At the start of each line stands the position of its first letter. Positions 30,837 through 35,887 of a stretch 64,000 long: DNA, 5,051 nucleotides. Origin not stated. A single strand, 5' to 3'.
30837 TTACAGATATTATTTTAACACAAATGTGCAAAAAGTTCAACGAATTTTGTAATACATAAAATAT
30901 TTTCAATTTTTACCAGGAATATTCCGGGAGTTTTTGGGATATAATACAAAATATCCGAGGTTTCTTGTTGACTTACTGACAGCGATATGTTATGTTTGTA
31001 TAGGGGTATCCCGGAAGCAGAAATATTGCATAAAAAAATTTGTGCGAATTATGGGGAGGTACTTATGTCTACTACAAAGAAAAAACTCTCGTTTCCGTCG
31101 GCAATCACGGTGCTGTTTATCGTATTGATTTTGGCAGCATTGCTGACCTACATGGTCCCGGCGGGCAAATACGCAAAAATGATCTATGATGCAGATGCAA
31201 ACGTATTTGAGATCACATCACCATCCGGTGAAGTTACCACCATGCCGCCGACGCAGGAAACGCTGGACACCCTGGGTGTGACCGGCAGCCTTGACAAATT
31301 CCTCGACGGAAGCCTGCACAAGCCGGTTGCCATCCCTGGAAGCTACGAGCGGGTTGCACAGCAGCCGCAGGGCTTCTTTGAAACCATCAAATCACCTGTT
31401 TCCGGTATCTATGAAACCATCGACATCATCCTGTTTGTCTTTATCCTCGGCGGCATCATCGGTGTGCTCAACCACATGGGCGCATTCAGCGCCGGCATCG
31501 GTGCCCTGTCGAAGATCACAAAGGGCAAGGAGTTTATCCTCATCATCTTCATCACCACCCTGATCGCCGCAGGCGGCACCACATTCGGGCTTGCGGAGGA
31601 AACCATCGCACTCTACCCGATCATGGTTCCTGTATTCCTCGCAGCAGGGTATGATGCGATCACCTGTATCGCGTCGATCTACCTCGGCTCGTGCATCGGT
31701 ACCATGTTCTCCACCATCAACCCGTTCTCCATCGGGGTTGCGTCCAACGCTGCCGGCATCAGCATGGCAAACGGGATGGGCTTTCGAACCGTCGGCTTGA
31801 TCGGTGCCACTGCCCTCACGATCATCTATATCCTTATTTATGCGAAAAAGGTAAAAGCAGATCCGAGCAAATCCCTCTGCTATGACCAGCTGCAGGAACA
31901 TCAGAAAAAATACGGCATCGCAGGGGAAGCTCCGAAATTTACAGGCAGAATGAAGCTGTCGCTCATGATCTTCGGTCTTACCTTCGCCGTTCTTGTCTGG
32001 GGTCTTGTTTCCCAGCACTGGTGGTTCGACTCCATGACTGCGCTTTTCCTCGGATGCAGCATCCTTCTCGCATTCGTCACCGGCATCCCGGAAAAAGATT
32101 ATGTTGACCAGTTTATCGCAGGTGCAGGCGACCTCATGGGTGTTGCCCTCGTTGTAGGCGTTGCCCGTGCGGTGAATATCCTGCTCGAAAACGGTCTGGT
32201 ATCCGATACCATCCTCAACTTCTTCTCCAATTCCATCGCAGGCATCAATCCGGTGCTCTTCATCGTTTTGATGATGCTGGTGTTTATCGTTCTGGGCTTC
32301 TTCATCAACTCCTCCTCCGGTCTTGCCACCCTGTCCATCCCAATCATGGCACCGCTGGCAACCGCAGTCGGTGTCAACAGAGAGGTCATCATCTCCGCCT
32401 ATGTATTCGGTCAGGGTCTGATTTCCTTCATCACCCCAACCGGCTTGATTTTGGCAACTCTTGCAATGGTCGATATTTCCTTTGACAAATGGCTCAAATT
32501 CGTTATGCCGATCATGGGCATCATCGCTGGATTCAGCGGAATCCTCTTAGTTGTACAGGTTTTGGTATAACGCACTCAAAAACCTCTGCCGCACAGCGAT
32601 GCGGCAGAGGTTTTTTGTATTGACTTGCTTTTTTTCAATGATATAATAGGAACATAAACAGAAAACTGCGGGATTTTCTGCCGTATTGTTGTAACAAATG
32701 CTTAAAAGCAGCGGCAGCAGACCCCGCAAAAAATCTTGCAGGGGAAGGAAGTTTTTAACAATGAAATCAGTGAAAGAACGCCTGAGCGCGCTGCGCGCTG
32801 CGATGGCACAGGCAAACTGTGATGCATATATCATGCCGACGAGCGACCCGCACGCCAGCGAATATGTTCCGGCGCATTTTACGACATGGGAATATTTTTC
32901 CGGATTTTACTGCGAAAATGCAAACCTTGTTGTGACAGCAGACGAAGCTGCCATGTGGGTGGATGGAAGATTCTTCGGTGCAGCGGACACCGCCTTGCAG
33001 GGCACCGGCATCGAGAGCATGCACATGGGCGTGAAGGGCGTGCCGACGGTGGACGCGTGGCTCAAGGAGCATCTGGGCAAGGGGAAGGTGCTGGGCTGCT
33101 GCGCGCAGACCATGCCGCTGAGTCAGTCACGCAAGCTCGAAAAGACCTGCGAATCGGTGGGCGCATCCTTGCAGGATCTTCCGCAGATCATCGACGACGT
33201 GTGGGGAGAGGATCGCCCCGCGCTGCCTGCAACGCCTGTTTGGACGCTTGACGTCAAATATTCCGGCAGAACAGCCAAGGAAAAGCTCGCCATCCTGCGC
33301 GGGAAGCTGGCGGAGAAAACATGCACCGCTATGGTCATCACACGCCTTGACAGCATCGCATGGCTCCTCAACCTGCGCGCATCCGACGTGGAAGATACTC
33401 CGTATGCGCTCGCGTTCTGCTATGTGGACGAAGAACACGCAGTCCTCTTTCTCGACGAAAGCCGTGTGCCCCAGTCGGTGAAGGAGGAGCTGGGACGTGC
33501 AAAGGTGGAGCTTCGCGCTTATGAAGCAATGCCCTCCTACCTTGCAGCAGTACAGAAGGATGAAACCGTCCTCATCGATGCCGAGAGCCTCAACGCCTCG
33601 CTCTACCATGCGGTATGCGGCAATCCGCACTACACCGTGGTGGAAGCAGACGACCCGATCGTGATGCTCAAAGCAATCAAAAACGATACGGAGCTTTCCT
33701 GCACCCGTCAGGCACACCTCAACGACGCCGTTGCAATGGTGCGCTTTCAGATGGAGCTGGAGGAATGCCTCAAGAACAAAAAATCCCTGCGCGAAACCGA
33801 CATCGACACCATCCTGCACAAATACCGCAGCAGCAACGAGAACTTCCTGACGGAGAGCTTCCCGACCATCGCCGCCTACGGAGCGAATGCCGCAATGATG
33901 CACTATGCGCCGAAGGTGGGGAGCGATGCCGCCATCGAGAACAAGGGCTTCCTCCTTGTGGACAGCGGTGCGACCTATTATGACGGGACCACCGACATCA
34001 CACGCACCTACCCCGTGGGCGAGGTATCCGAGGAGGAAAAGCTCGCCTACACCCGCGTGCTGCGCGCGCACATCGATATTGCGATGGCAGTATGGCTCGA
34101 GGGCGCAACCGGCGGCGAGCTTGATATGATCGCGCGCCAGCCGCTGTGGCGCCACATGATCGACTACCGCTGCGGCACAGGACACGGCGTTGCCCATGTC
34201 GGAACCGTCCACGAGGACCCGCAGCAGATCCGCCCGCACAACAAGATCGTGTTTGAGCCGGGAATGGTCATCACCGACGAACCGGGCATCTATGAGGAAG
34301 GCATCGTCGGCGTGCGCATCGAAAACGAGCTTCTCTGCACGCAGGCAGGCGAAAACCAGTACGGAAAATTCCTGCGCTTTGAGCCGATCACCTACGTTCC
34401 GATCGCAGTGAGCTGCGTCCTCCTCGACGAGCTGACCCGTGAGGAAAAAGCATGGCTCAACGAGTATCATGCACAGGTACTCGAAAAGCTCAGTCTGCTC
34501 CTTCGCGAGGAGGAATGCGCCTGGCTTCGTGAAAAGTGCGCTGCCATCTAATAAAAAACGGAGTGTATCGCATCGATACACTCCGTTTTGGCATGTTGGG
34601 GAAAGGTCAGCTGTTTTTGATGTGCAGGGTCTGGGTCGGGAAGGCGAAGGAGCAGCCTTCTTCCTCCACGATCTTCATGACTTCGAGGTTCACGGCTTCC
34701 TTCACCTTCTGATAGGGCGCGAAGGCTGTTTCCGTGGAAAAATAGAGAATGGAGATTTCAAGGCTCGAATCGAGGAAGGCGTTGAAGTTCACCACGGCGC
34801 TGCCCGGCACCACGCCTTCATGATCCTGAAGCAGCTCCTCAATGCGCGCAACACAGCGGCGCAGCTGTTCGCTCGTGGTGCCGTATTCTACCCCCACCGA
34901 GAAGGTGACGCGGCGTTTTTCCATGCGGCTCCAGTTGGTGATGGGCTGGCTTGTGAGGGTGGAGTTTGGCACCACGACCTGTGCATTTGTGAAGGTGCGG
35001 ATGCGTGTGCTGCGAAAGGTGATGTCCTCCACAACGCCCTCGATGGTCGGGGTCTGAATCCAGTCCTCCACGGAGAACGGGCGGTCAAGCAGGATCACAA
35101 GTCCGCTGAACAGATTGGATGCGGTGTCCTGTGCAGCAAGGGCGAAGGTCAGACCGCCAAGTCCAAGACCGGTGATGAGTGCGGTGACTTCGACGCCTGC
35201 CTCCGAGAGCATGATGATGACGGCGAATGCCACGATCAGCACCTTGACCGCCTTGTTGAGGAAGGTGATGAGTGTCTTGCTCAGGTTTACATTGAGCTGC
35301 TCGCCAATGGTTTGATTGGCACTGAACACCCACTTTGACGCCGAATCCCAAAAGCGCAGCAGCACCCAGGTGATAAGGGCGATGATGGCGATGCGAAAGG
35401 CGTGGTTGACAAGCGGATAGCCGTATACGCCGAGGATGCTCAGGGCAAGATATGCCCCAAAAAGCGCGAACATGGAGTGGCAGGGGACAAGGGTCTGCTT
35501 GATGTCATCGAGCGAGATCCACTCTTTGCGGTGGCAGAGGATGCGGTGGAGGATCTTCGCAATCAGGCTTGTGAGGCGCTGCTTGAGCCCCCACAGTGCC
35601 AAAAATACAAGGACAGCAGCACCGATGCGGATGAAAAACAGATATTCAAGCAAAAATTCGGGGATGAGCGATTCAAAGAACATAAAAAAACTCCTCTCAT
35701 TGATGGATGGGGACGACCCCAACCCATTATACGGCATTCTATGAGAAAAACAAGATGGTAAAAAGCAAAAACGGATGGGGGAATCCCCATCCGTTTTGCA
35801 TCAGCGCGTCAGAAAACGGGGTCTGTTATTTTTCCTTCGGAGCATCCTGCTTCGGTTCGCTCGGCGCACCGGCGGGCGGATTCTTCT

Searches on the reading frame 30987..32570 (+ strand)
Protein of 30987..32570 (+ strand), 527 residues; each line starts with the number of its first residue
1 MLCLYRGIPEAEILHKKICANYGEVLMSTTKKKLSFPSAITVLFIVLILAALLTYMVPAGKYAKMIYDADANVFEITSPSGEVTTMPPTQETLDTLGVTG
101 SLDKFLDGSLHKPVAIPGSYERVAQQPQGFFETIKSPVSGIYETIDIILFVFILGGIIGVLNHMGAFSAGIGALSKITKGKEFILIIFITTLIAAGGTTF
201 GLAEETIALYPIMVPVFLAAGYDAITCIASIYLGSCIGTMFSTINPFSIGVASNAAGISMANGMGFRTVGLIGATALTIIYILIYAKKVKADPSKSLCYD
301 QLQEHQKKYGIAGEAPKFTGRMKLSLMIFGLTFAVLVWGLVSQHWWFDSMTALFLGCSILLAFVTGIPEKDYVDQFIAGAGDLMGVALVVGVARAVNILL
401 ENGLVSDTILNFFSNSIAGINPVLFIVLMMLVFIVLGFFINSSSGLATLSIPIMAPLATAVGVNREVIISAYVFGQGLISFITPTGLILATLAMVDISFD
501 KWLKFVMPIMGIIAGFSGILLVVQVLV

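Call 17: search_protein_families(library=pfam, proteins=[window:30987-32570:+], max_evalue=0.0001)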
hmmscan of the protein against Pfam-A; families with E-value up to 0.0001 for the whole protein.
window:30987-32570:+ (527 aa): 1 family
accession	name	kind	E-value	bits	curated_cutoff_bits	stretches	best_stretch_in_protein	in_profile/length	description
PF03606.21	DcuC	-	2.5e-114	382.8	23.1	1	36-525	1-460/461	C4-dicarboxylate anaerobic carrier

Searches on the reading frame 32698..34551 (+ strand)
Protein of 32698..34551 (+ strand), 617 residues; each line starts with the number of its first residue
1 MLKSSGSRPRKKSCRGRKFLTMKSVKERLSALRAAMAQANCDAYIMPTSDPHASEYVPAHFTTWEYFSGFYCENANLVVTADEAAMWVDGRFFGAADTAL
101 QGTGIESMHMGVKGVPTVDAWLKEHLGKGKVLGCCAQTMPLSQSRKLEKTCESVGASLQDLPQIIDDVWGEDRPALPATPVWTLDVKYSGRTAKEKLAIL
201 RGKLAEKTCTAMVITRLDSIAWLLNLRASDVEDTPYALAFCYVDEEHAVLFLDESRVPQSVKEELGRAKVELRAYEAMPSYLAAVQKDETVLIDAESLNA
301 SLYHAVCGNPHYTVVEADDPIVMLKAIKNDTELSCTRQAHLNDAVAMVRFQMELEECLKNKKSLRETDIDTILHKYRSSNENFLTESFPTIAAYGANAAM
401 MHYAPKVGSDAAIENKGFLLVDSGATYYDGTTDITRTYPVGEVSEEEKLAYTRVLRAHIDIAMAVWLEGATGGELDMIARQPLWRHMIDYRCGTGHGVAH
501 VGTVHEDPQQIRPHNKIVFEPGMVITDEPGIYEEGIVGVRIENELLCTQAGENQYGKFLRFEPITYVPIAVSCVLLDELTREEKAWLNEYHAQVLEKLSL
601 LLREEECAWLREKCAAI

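Call 17: search_protein_families(library=pfam, proteins=[window:32698-34551:+], max_evalue=0.0001)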
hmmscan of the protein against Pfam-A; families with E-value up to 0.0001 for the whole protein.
window:32698-34551:+ (617 aa): 4 families
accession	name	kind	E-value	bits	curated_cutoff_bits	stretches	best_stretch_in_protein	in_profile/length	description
PF16189.11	Creatinase_N_2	-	1.1e-49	169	29.7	1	172-332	1-161/161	Creatinase/Prolidase N-terminal domain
PF00557.29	Peptidase_M24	-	2.1e-47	162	23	1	335-548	2-207/208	Metallopeptidase family M24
PF16188.10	Peptidase_M24_C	-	9.5e-21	73.9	28.9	1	557-617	1-63/63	C-terminal region of peptidase_M24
PF01321.24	Creatinase_N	-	2e-20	74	22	2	28-167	1-124/128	Creatinase/Prolidase N-terminal domain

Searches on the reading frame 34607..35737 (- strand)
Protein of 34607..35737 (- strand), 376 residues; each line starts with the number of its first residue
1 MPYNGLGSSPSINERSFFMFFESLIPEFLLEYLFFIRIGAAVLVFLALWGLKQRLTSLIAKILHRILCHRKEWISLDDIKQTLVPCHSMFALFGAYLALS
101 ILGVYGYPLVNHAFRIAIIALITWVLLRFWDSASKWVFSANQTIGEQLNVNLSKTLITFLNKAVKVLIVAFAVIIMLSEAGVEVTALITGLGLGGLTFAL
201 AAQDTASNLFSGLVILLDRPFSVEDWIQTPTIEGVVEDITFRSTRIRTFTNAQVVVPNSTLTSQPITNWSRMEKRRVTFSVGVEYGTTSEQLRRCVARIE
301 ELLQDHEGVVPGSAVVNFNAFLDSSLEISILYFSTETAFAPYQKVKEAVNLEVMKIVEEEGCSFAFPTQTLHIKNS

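Call 17: search_protein_families(library=pfam, proteins=[window:34607-35737:-], max_evalue=0.0001)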
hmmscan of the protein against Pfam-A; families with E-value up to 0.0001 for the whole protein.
window:34607-35737:- (376 aa): 3 families
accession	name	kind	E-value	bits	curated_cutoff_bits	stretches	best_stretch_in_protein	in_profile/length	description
PF00924.24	MS_channel_2nd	-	2.5e-26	92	20.2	1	204-271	1-68/68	Mechanosensitive ion channel, beta-domain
PF21082.3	MS_channel_3rd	-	7.7e-11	42.7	21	1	277-363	1-87/88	Mechanosensitive ion channel MscS, C-terminal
PF21088.3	MS_channel_1st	-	3.1e-06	27.5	23.1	1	162-203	1-42/42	Mechanosensitive ion channel, transmembrane helices 2/3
